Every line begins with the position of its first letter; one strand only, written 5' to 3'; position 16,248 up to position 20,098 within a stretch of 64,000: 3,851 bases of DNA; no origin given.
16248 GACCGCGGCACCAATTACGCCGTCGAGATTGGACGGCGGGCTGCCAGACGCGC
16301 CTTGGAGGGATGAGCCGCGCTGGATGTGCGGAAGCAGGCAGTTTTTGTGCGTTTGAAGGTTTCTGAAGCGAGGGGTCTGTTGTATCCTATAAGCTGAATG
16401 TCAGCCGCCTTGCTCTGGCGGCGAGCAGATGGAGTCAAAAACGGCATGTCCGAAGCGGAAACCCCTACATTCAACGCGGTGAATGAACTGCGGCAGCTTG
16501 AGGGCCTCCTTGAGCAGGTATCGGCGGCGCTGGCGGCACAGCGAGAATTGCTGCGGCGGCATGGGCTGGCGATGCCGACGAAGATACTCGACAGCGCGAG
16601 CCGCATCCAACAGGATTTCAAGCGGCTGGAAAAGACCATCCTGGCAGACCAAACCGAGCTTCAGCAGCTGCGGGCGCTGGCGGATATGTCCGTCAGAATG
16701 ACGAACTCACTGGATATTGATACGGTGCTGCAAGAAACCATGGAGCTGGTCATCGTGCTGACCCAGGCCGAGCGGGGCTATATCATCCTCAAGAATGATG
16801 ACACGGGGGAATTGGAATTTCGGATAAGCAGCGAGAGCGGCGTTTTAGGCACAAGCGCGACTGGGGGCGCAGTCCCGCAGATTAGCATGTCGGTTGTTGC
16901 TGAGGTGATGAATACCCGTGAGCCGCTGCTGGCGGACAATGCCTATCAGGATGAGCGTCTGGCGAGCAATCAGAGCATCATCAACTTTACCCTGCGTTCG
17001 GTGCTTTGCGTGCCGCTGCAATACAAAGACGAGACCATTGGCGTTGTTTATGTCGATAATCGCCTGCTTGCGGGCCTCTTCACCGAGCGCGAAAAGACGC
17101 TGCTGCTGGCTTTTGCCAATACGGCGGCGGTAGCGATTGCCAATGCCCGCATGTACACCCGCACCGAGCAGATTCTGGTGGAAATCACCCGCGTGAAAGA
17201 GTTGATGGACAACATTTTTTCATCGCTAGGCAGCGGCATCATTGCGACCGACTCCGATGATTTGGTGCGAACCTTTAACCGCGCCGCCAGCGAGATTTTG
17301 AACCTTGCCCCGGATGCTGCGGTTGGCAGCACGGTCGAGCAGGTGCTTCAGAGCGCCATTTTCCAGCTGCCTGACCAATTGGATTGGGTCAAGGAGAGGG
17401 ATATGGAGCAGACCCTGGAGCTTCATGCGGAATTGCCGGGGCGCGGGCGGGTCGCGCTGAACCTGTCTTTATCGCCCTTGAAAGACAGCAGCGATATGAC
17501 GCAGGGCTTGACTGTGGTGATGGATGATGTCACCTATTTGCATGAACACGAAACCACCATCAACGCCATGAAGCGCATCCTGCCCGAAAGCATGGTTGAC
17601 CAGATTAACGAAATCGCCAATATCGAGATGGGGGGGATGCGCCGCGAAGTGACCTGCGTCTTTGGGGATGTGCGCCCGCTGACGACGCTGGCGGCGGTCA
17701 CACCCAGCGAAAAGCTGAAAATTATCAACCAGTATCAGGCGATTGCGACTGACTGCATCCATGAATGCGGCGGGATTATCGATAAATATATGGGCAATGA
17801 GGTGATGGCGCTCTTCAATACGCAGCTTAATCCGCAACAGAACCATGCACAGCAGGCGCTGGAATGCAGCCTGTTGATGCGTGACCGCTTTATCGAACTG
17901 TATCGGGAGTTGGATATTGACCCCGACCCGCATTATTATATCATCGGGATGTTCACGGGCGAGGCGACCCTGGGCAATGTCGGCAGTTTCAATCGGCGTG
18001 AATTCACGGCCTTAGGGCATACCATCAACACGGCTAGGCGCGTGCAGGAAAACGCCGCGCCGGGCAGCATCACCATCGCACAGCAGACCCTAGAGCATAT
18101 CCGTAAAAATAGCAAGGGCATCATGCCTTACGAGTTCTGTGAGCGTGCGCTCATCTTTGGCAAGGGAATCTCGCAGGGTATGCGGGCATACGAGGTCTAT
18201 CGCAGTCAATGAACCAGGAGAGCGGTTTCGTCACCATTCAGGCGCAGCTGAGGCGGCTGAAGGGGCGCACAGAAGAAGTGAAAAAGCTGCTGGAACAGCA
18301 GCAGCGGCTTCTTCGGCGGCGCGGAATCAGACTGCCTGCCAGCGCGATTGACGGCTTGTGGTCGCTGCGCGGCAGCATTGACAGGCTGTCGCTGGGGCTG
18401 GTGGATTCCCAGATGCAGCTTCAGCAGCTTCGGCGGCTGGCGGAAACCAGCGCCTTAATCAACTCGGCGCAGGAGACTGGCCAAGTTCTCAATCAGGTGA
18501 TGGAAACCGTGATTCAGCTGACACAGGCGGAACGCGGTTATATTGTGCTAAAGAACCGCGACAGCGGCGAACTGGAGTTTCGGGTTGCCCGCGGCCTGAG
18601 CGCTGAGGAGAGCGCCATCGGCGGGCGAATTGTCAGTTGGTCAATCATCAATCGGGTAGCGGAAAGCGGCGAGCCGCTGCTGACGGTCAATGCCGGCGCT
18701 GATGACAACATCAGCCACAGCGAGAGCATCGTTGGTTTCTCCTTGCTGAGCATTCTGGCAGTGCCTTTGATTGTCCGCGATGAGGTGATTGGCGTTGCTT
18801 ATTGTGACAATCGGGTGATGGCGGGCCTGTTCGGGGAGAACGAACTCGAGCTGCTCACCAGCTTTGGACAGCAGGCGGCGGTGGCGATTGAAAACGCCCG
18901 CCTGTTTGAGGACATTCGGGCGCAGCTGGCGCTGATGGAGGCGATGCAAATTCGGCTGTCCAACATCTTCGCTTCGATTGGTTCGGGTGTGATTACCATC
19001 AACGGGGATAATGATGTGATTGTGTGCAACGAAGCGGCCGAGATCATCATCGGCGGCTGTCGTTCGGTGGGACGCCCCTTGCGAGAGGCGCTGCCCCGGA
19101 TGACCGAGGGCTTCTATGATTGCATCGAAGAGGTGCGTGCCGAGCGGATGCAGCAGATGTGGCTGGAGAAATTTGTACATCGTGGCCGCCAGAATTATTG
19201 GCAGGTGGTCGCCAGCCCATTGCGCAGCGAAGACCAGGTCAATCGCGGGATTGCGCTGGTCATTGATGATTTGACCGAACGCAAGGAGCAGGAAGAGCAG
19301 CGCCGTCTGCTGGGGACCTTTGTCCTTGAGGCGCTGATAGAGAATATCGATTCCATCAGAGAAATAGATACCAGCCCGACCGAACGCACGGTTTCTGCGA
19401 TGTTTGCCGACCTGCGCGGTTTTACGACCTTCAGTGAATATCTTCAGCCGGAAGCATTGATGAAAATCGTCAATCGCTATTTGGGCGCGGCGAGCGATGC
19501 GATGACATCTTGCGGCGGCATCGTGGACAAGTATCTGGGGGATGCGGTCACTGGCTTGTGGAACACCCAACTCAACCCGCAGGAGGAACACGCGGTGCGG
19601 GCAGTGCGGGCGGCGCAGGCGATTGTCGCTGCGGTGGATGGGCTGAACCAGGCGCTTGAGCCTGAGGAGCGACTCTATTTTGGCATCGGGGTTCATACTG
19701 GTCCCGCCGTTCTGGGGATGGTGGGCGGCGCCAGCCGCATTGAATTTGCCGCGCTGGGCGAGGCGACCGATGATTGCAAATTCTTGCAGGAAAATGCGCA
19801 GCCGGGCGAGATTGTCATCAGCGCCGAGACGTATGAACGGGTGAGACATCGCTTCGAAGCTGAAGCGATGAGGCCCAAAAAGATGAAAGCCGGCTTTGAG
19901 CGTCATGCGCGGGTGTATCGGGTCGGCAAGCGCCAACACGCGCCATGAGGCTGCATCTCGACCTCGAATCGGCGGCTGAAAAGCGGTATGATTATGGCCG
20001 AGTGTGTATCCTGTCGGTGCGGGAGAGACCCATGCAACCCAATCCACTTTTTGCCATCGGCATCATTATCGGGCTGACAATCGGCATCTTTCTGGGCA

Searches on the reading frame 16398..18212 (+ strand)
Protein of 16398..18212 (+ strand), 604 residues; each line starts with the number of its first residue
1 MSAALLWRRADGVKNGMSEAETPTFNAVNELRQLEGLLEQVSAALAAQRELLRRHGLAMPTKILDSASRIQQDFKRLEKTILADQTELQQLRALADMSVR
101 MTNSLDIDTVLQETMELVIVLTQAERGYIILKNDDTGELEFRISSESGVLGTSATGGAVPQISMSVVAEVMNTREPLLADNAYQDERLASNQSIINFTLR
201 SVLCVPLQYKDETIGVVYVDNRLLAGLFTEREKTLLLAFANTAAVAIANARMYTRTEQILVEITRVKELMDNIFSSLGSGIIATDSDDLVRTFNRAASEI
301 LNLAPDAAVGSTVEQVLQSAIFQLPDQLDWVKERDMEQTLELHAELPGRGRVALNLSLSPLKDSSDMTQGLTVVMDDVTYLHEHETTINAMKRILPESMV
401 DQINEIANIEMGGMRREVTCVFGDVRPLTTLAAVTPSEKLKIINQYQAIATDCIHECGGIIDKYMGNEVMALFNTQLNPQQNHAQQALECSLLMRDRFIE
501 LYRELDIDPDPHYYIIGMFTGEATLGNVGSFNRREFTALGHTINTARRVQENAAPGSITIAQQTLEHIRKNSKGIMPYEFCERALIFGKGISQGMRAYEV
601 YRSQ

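Call 83: search_protein_families(library=padloc, proteins=[window:16398-18212:+], max_evalue=1e-8)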
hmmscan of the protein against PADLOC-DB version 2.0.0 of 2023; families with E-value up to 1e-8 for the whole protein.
window:16398-18212:+ (604 aa): 2 families
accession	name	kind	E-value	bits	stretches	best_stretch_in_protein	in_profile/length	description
PDLC00734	PycC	-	1.4e-16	58.5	1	415-572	187-348/374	Pycsar cyclase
PDLC02367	PycC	-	3.5e-10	37.7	1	410-573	36-197/226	-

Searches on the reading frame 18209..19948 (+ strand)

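Call 83: search_protein_families(library=padloc, proteins=[window:18209-19948:+], max_evalue=1e-8)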
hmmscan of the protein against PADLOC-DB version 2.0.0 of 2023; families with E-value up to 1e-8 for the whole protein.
window:18209-19948:+ (579 aa): 5 families
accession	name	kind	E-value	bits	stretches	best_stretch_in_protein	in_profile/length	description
PDLC00734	PycC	-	1.2e-24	85.1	1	259-569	59-369/374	Pycsar cyclase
PDLC02367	PycC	-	1.8e-13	48.4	1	397-551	46-198/226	-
PDLC00765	PycC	-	4.4e-12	43.8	1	396-548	259-415/477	Pycsar cyclase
PDLC02366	PycC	-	1.8e-09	35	1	351-550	231-438/486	-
PDLC02370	PycC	-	6.9e-09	33.5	0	394-547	81-240/340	-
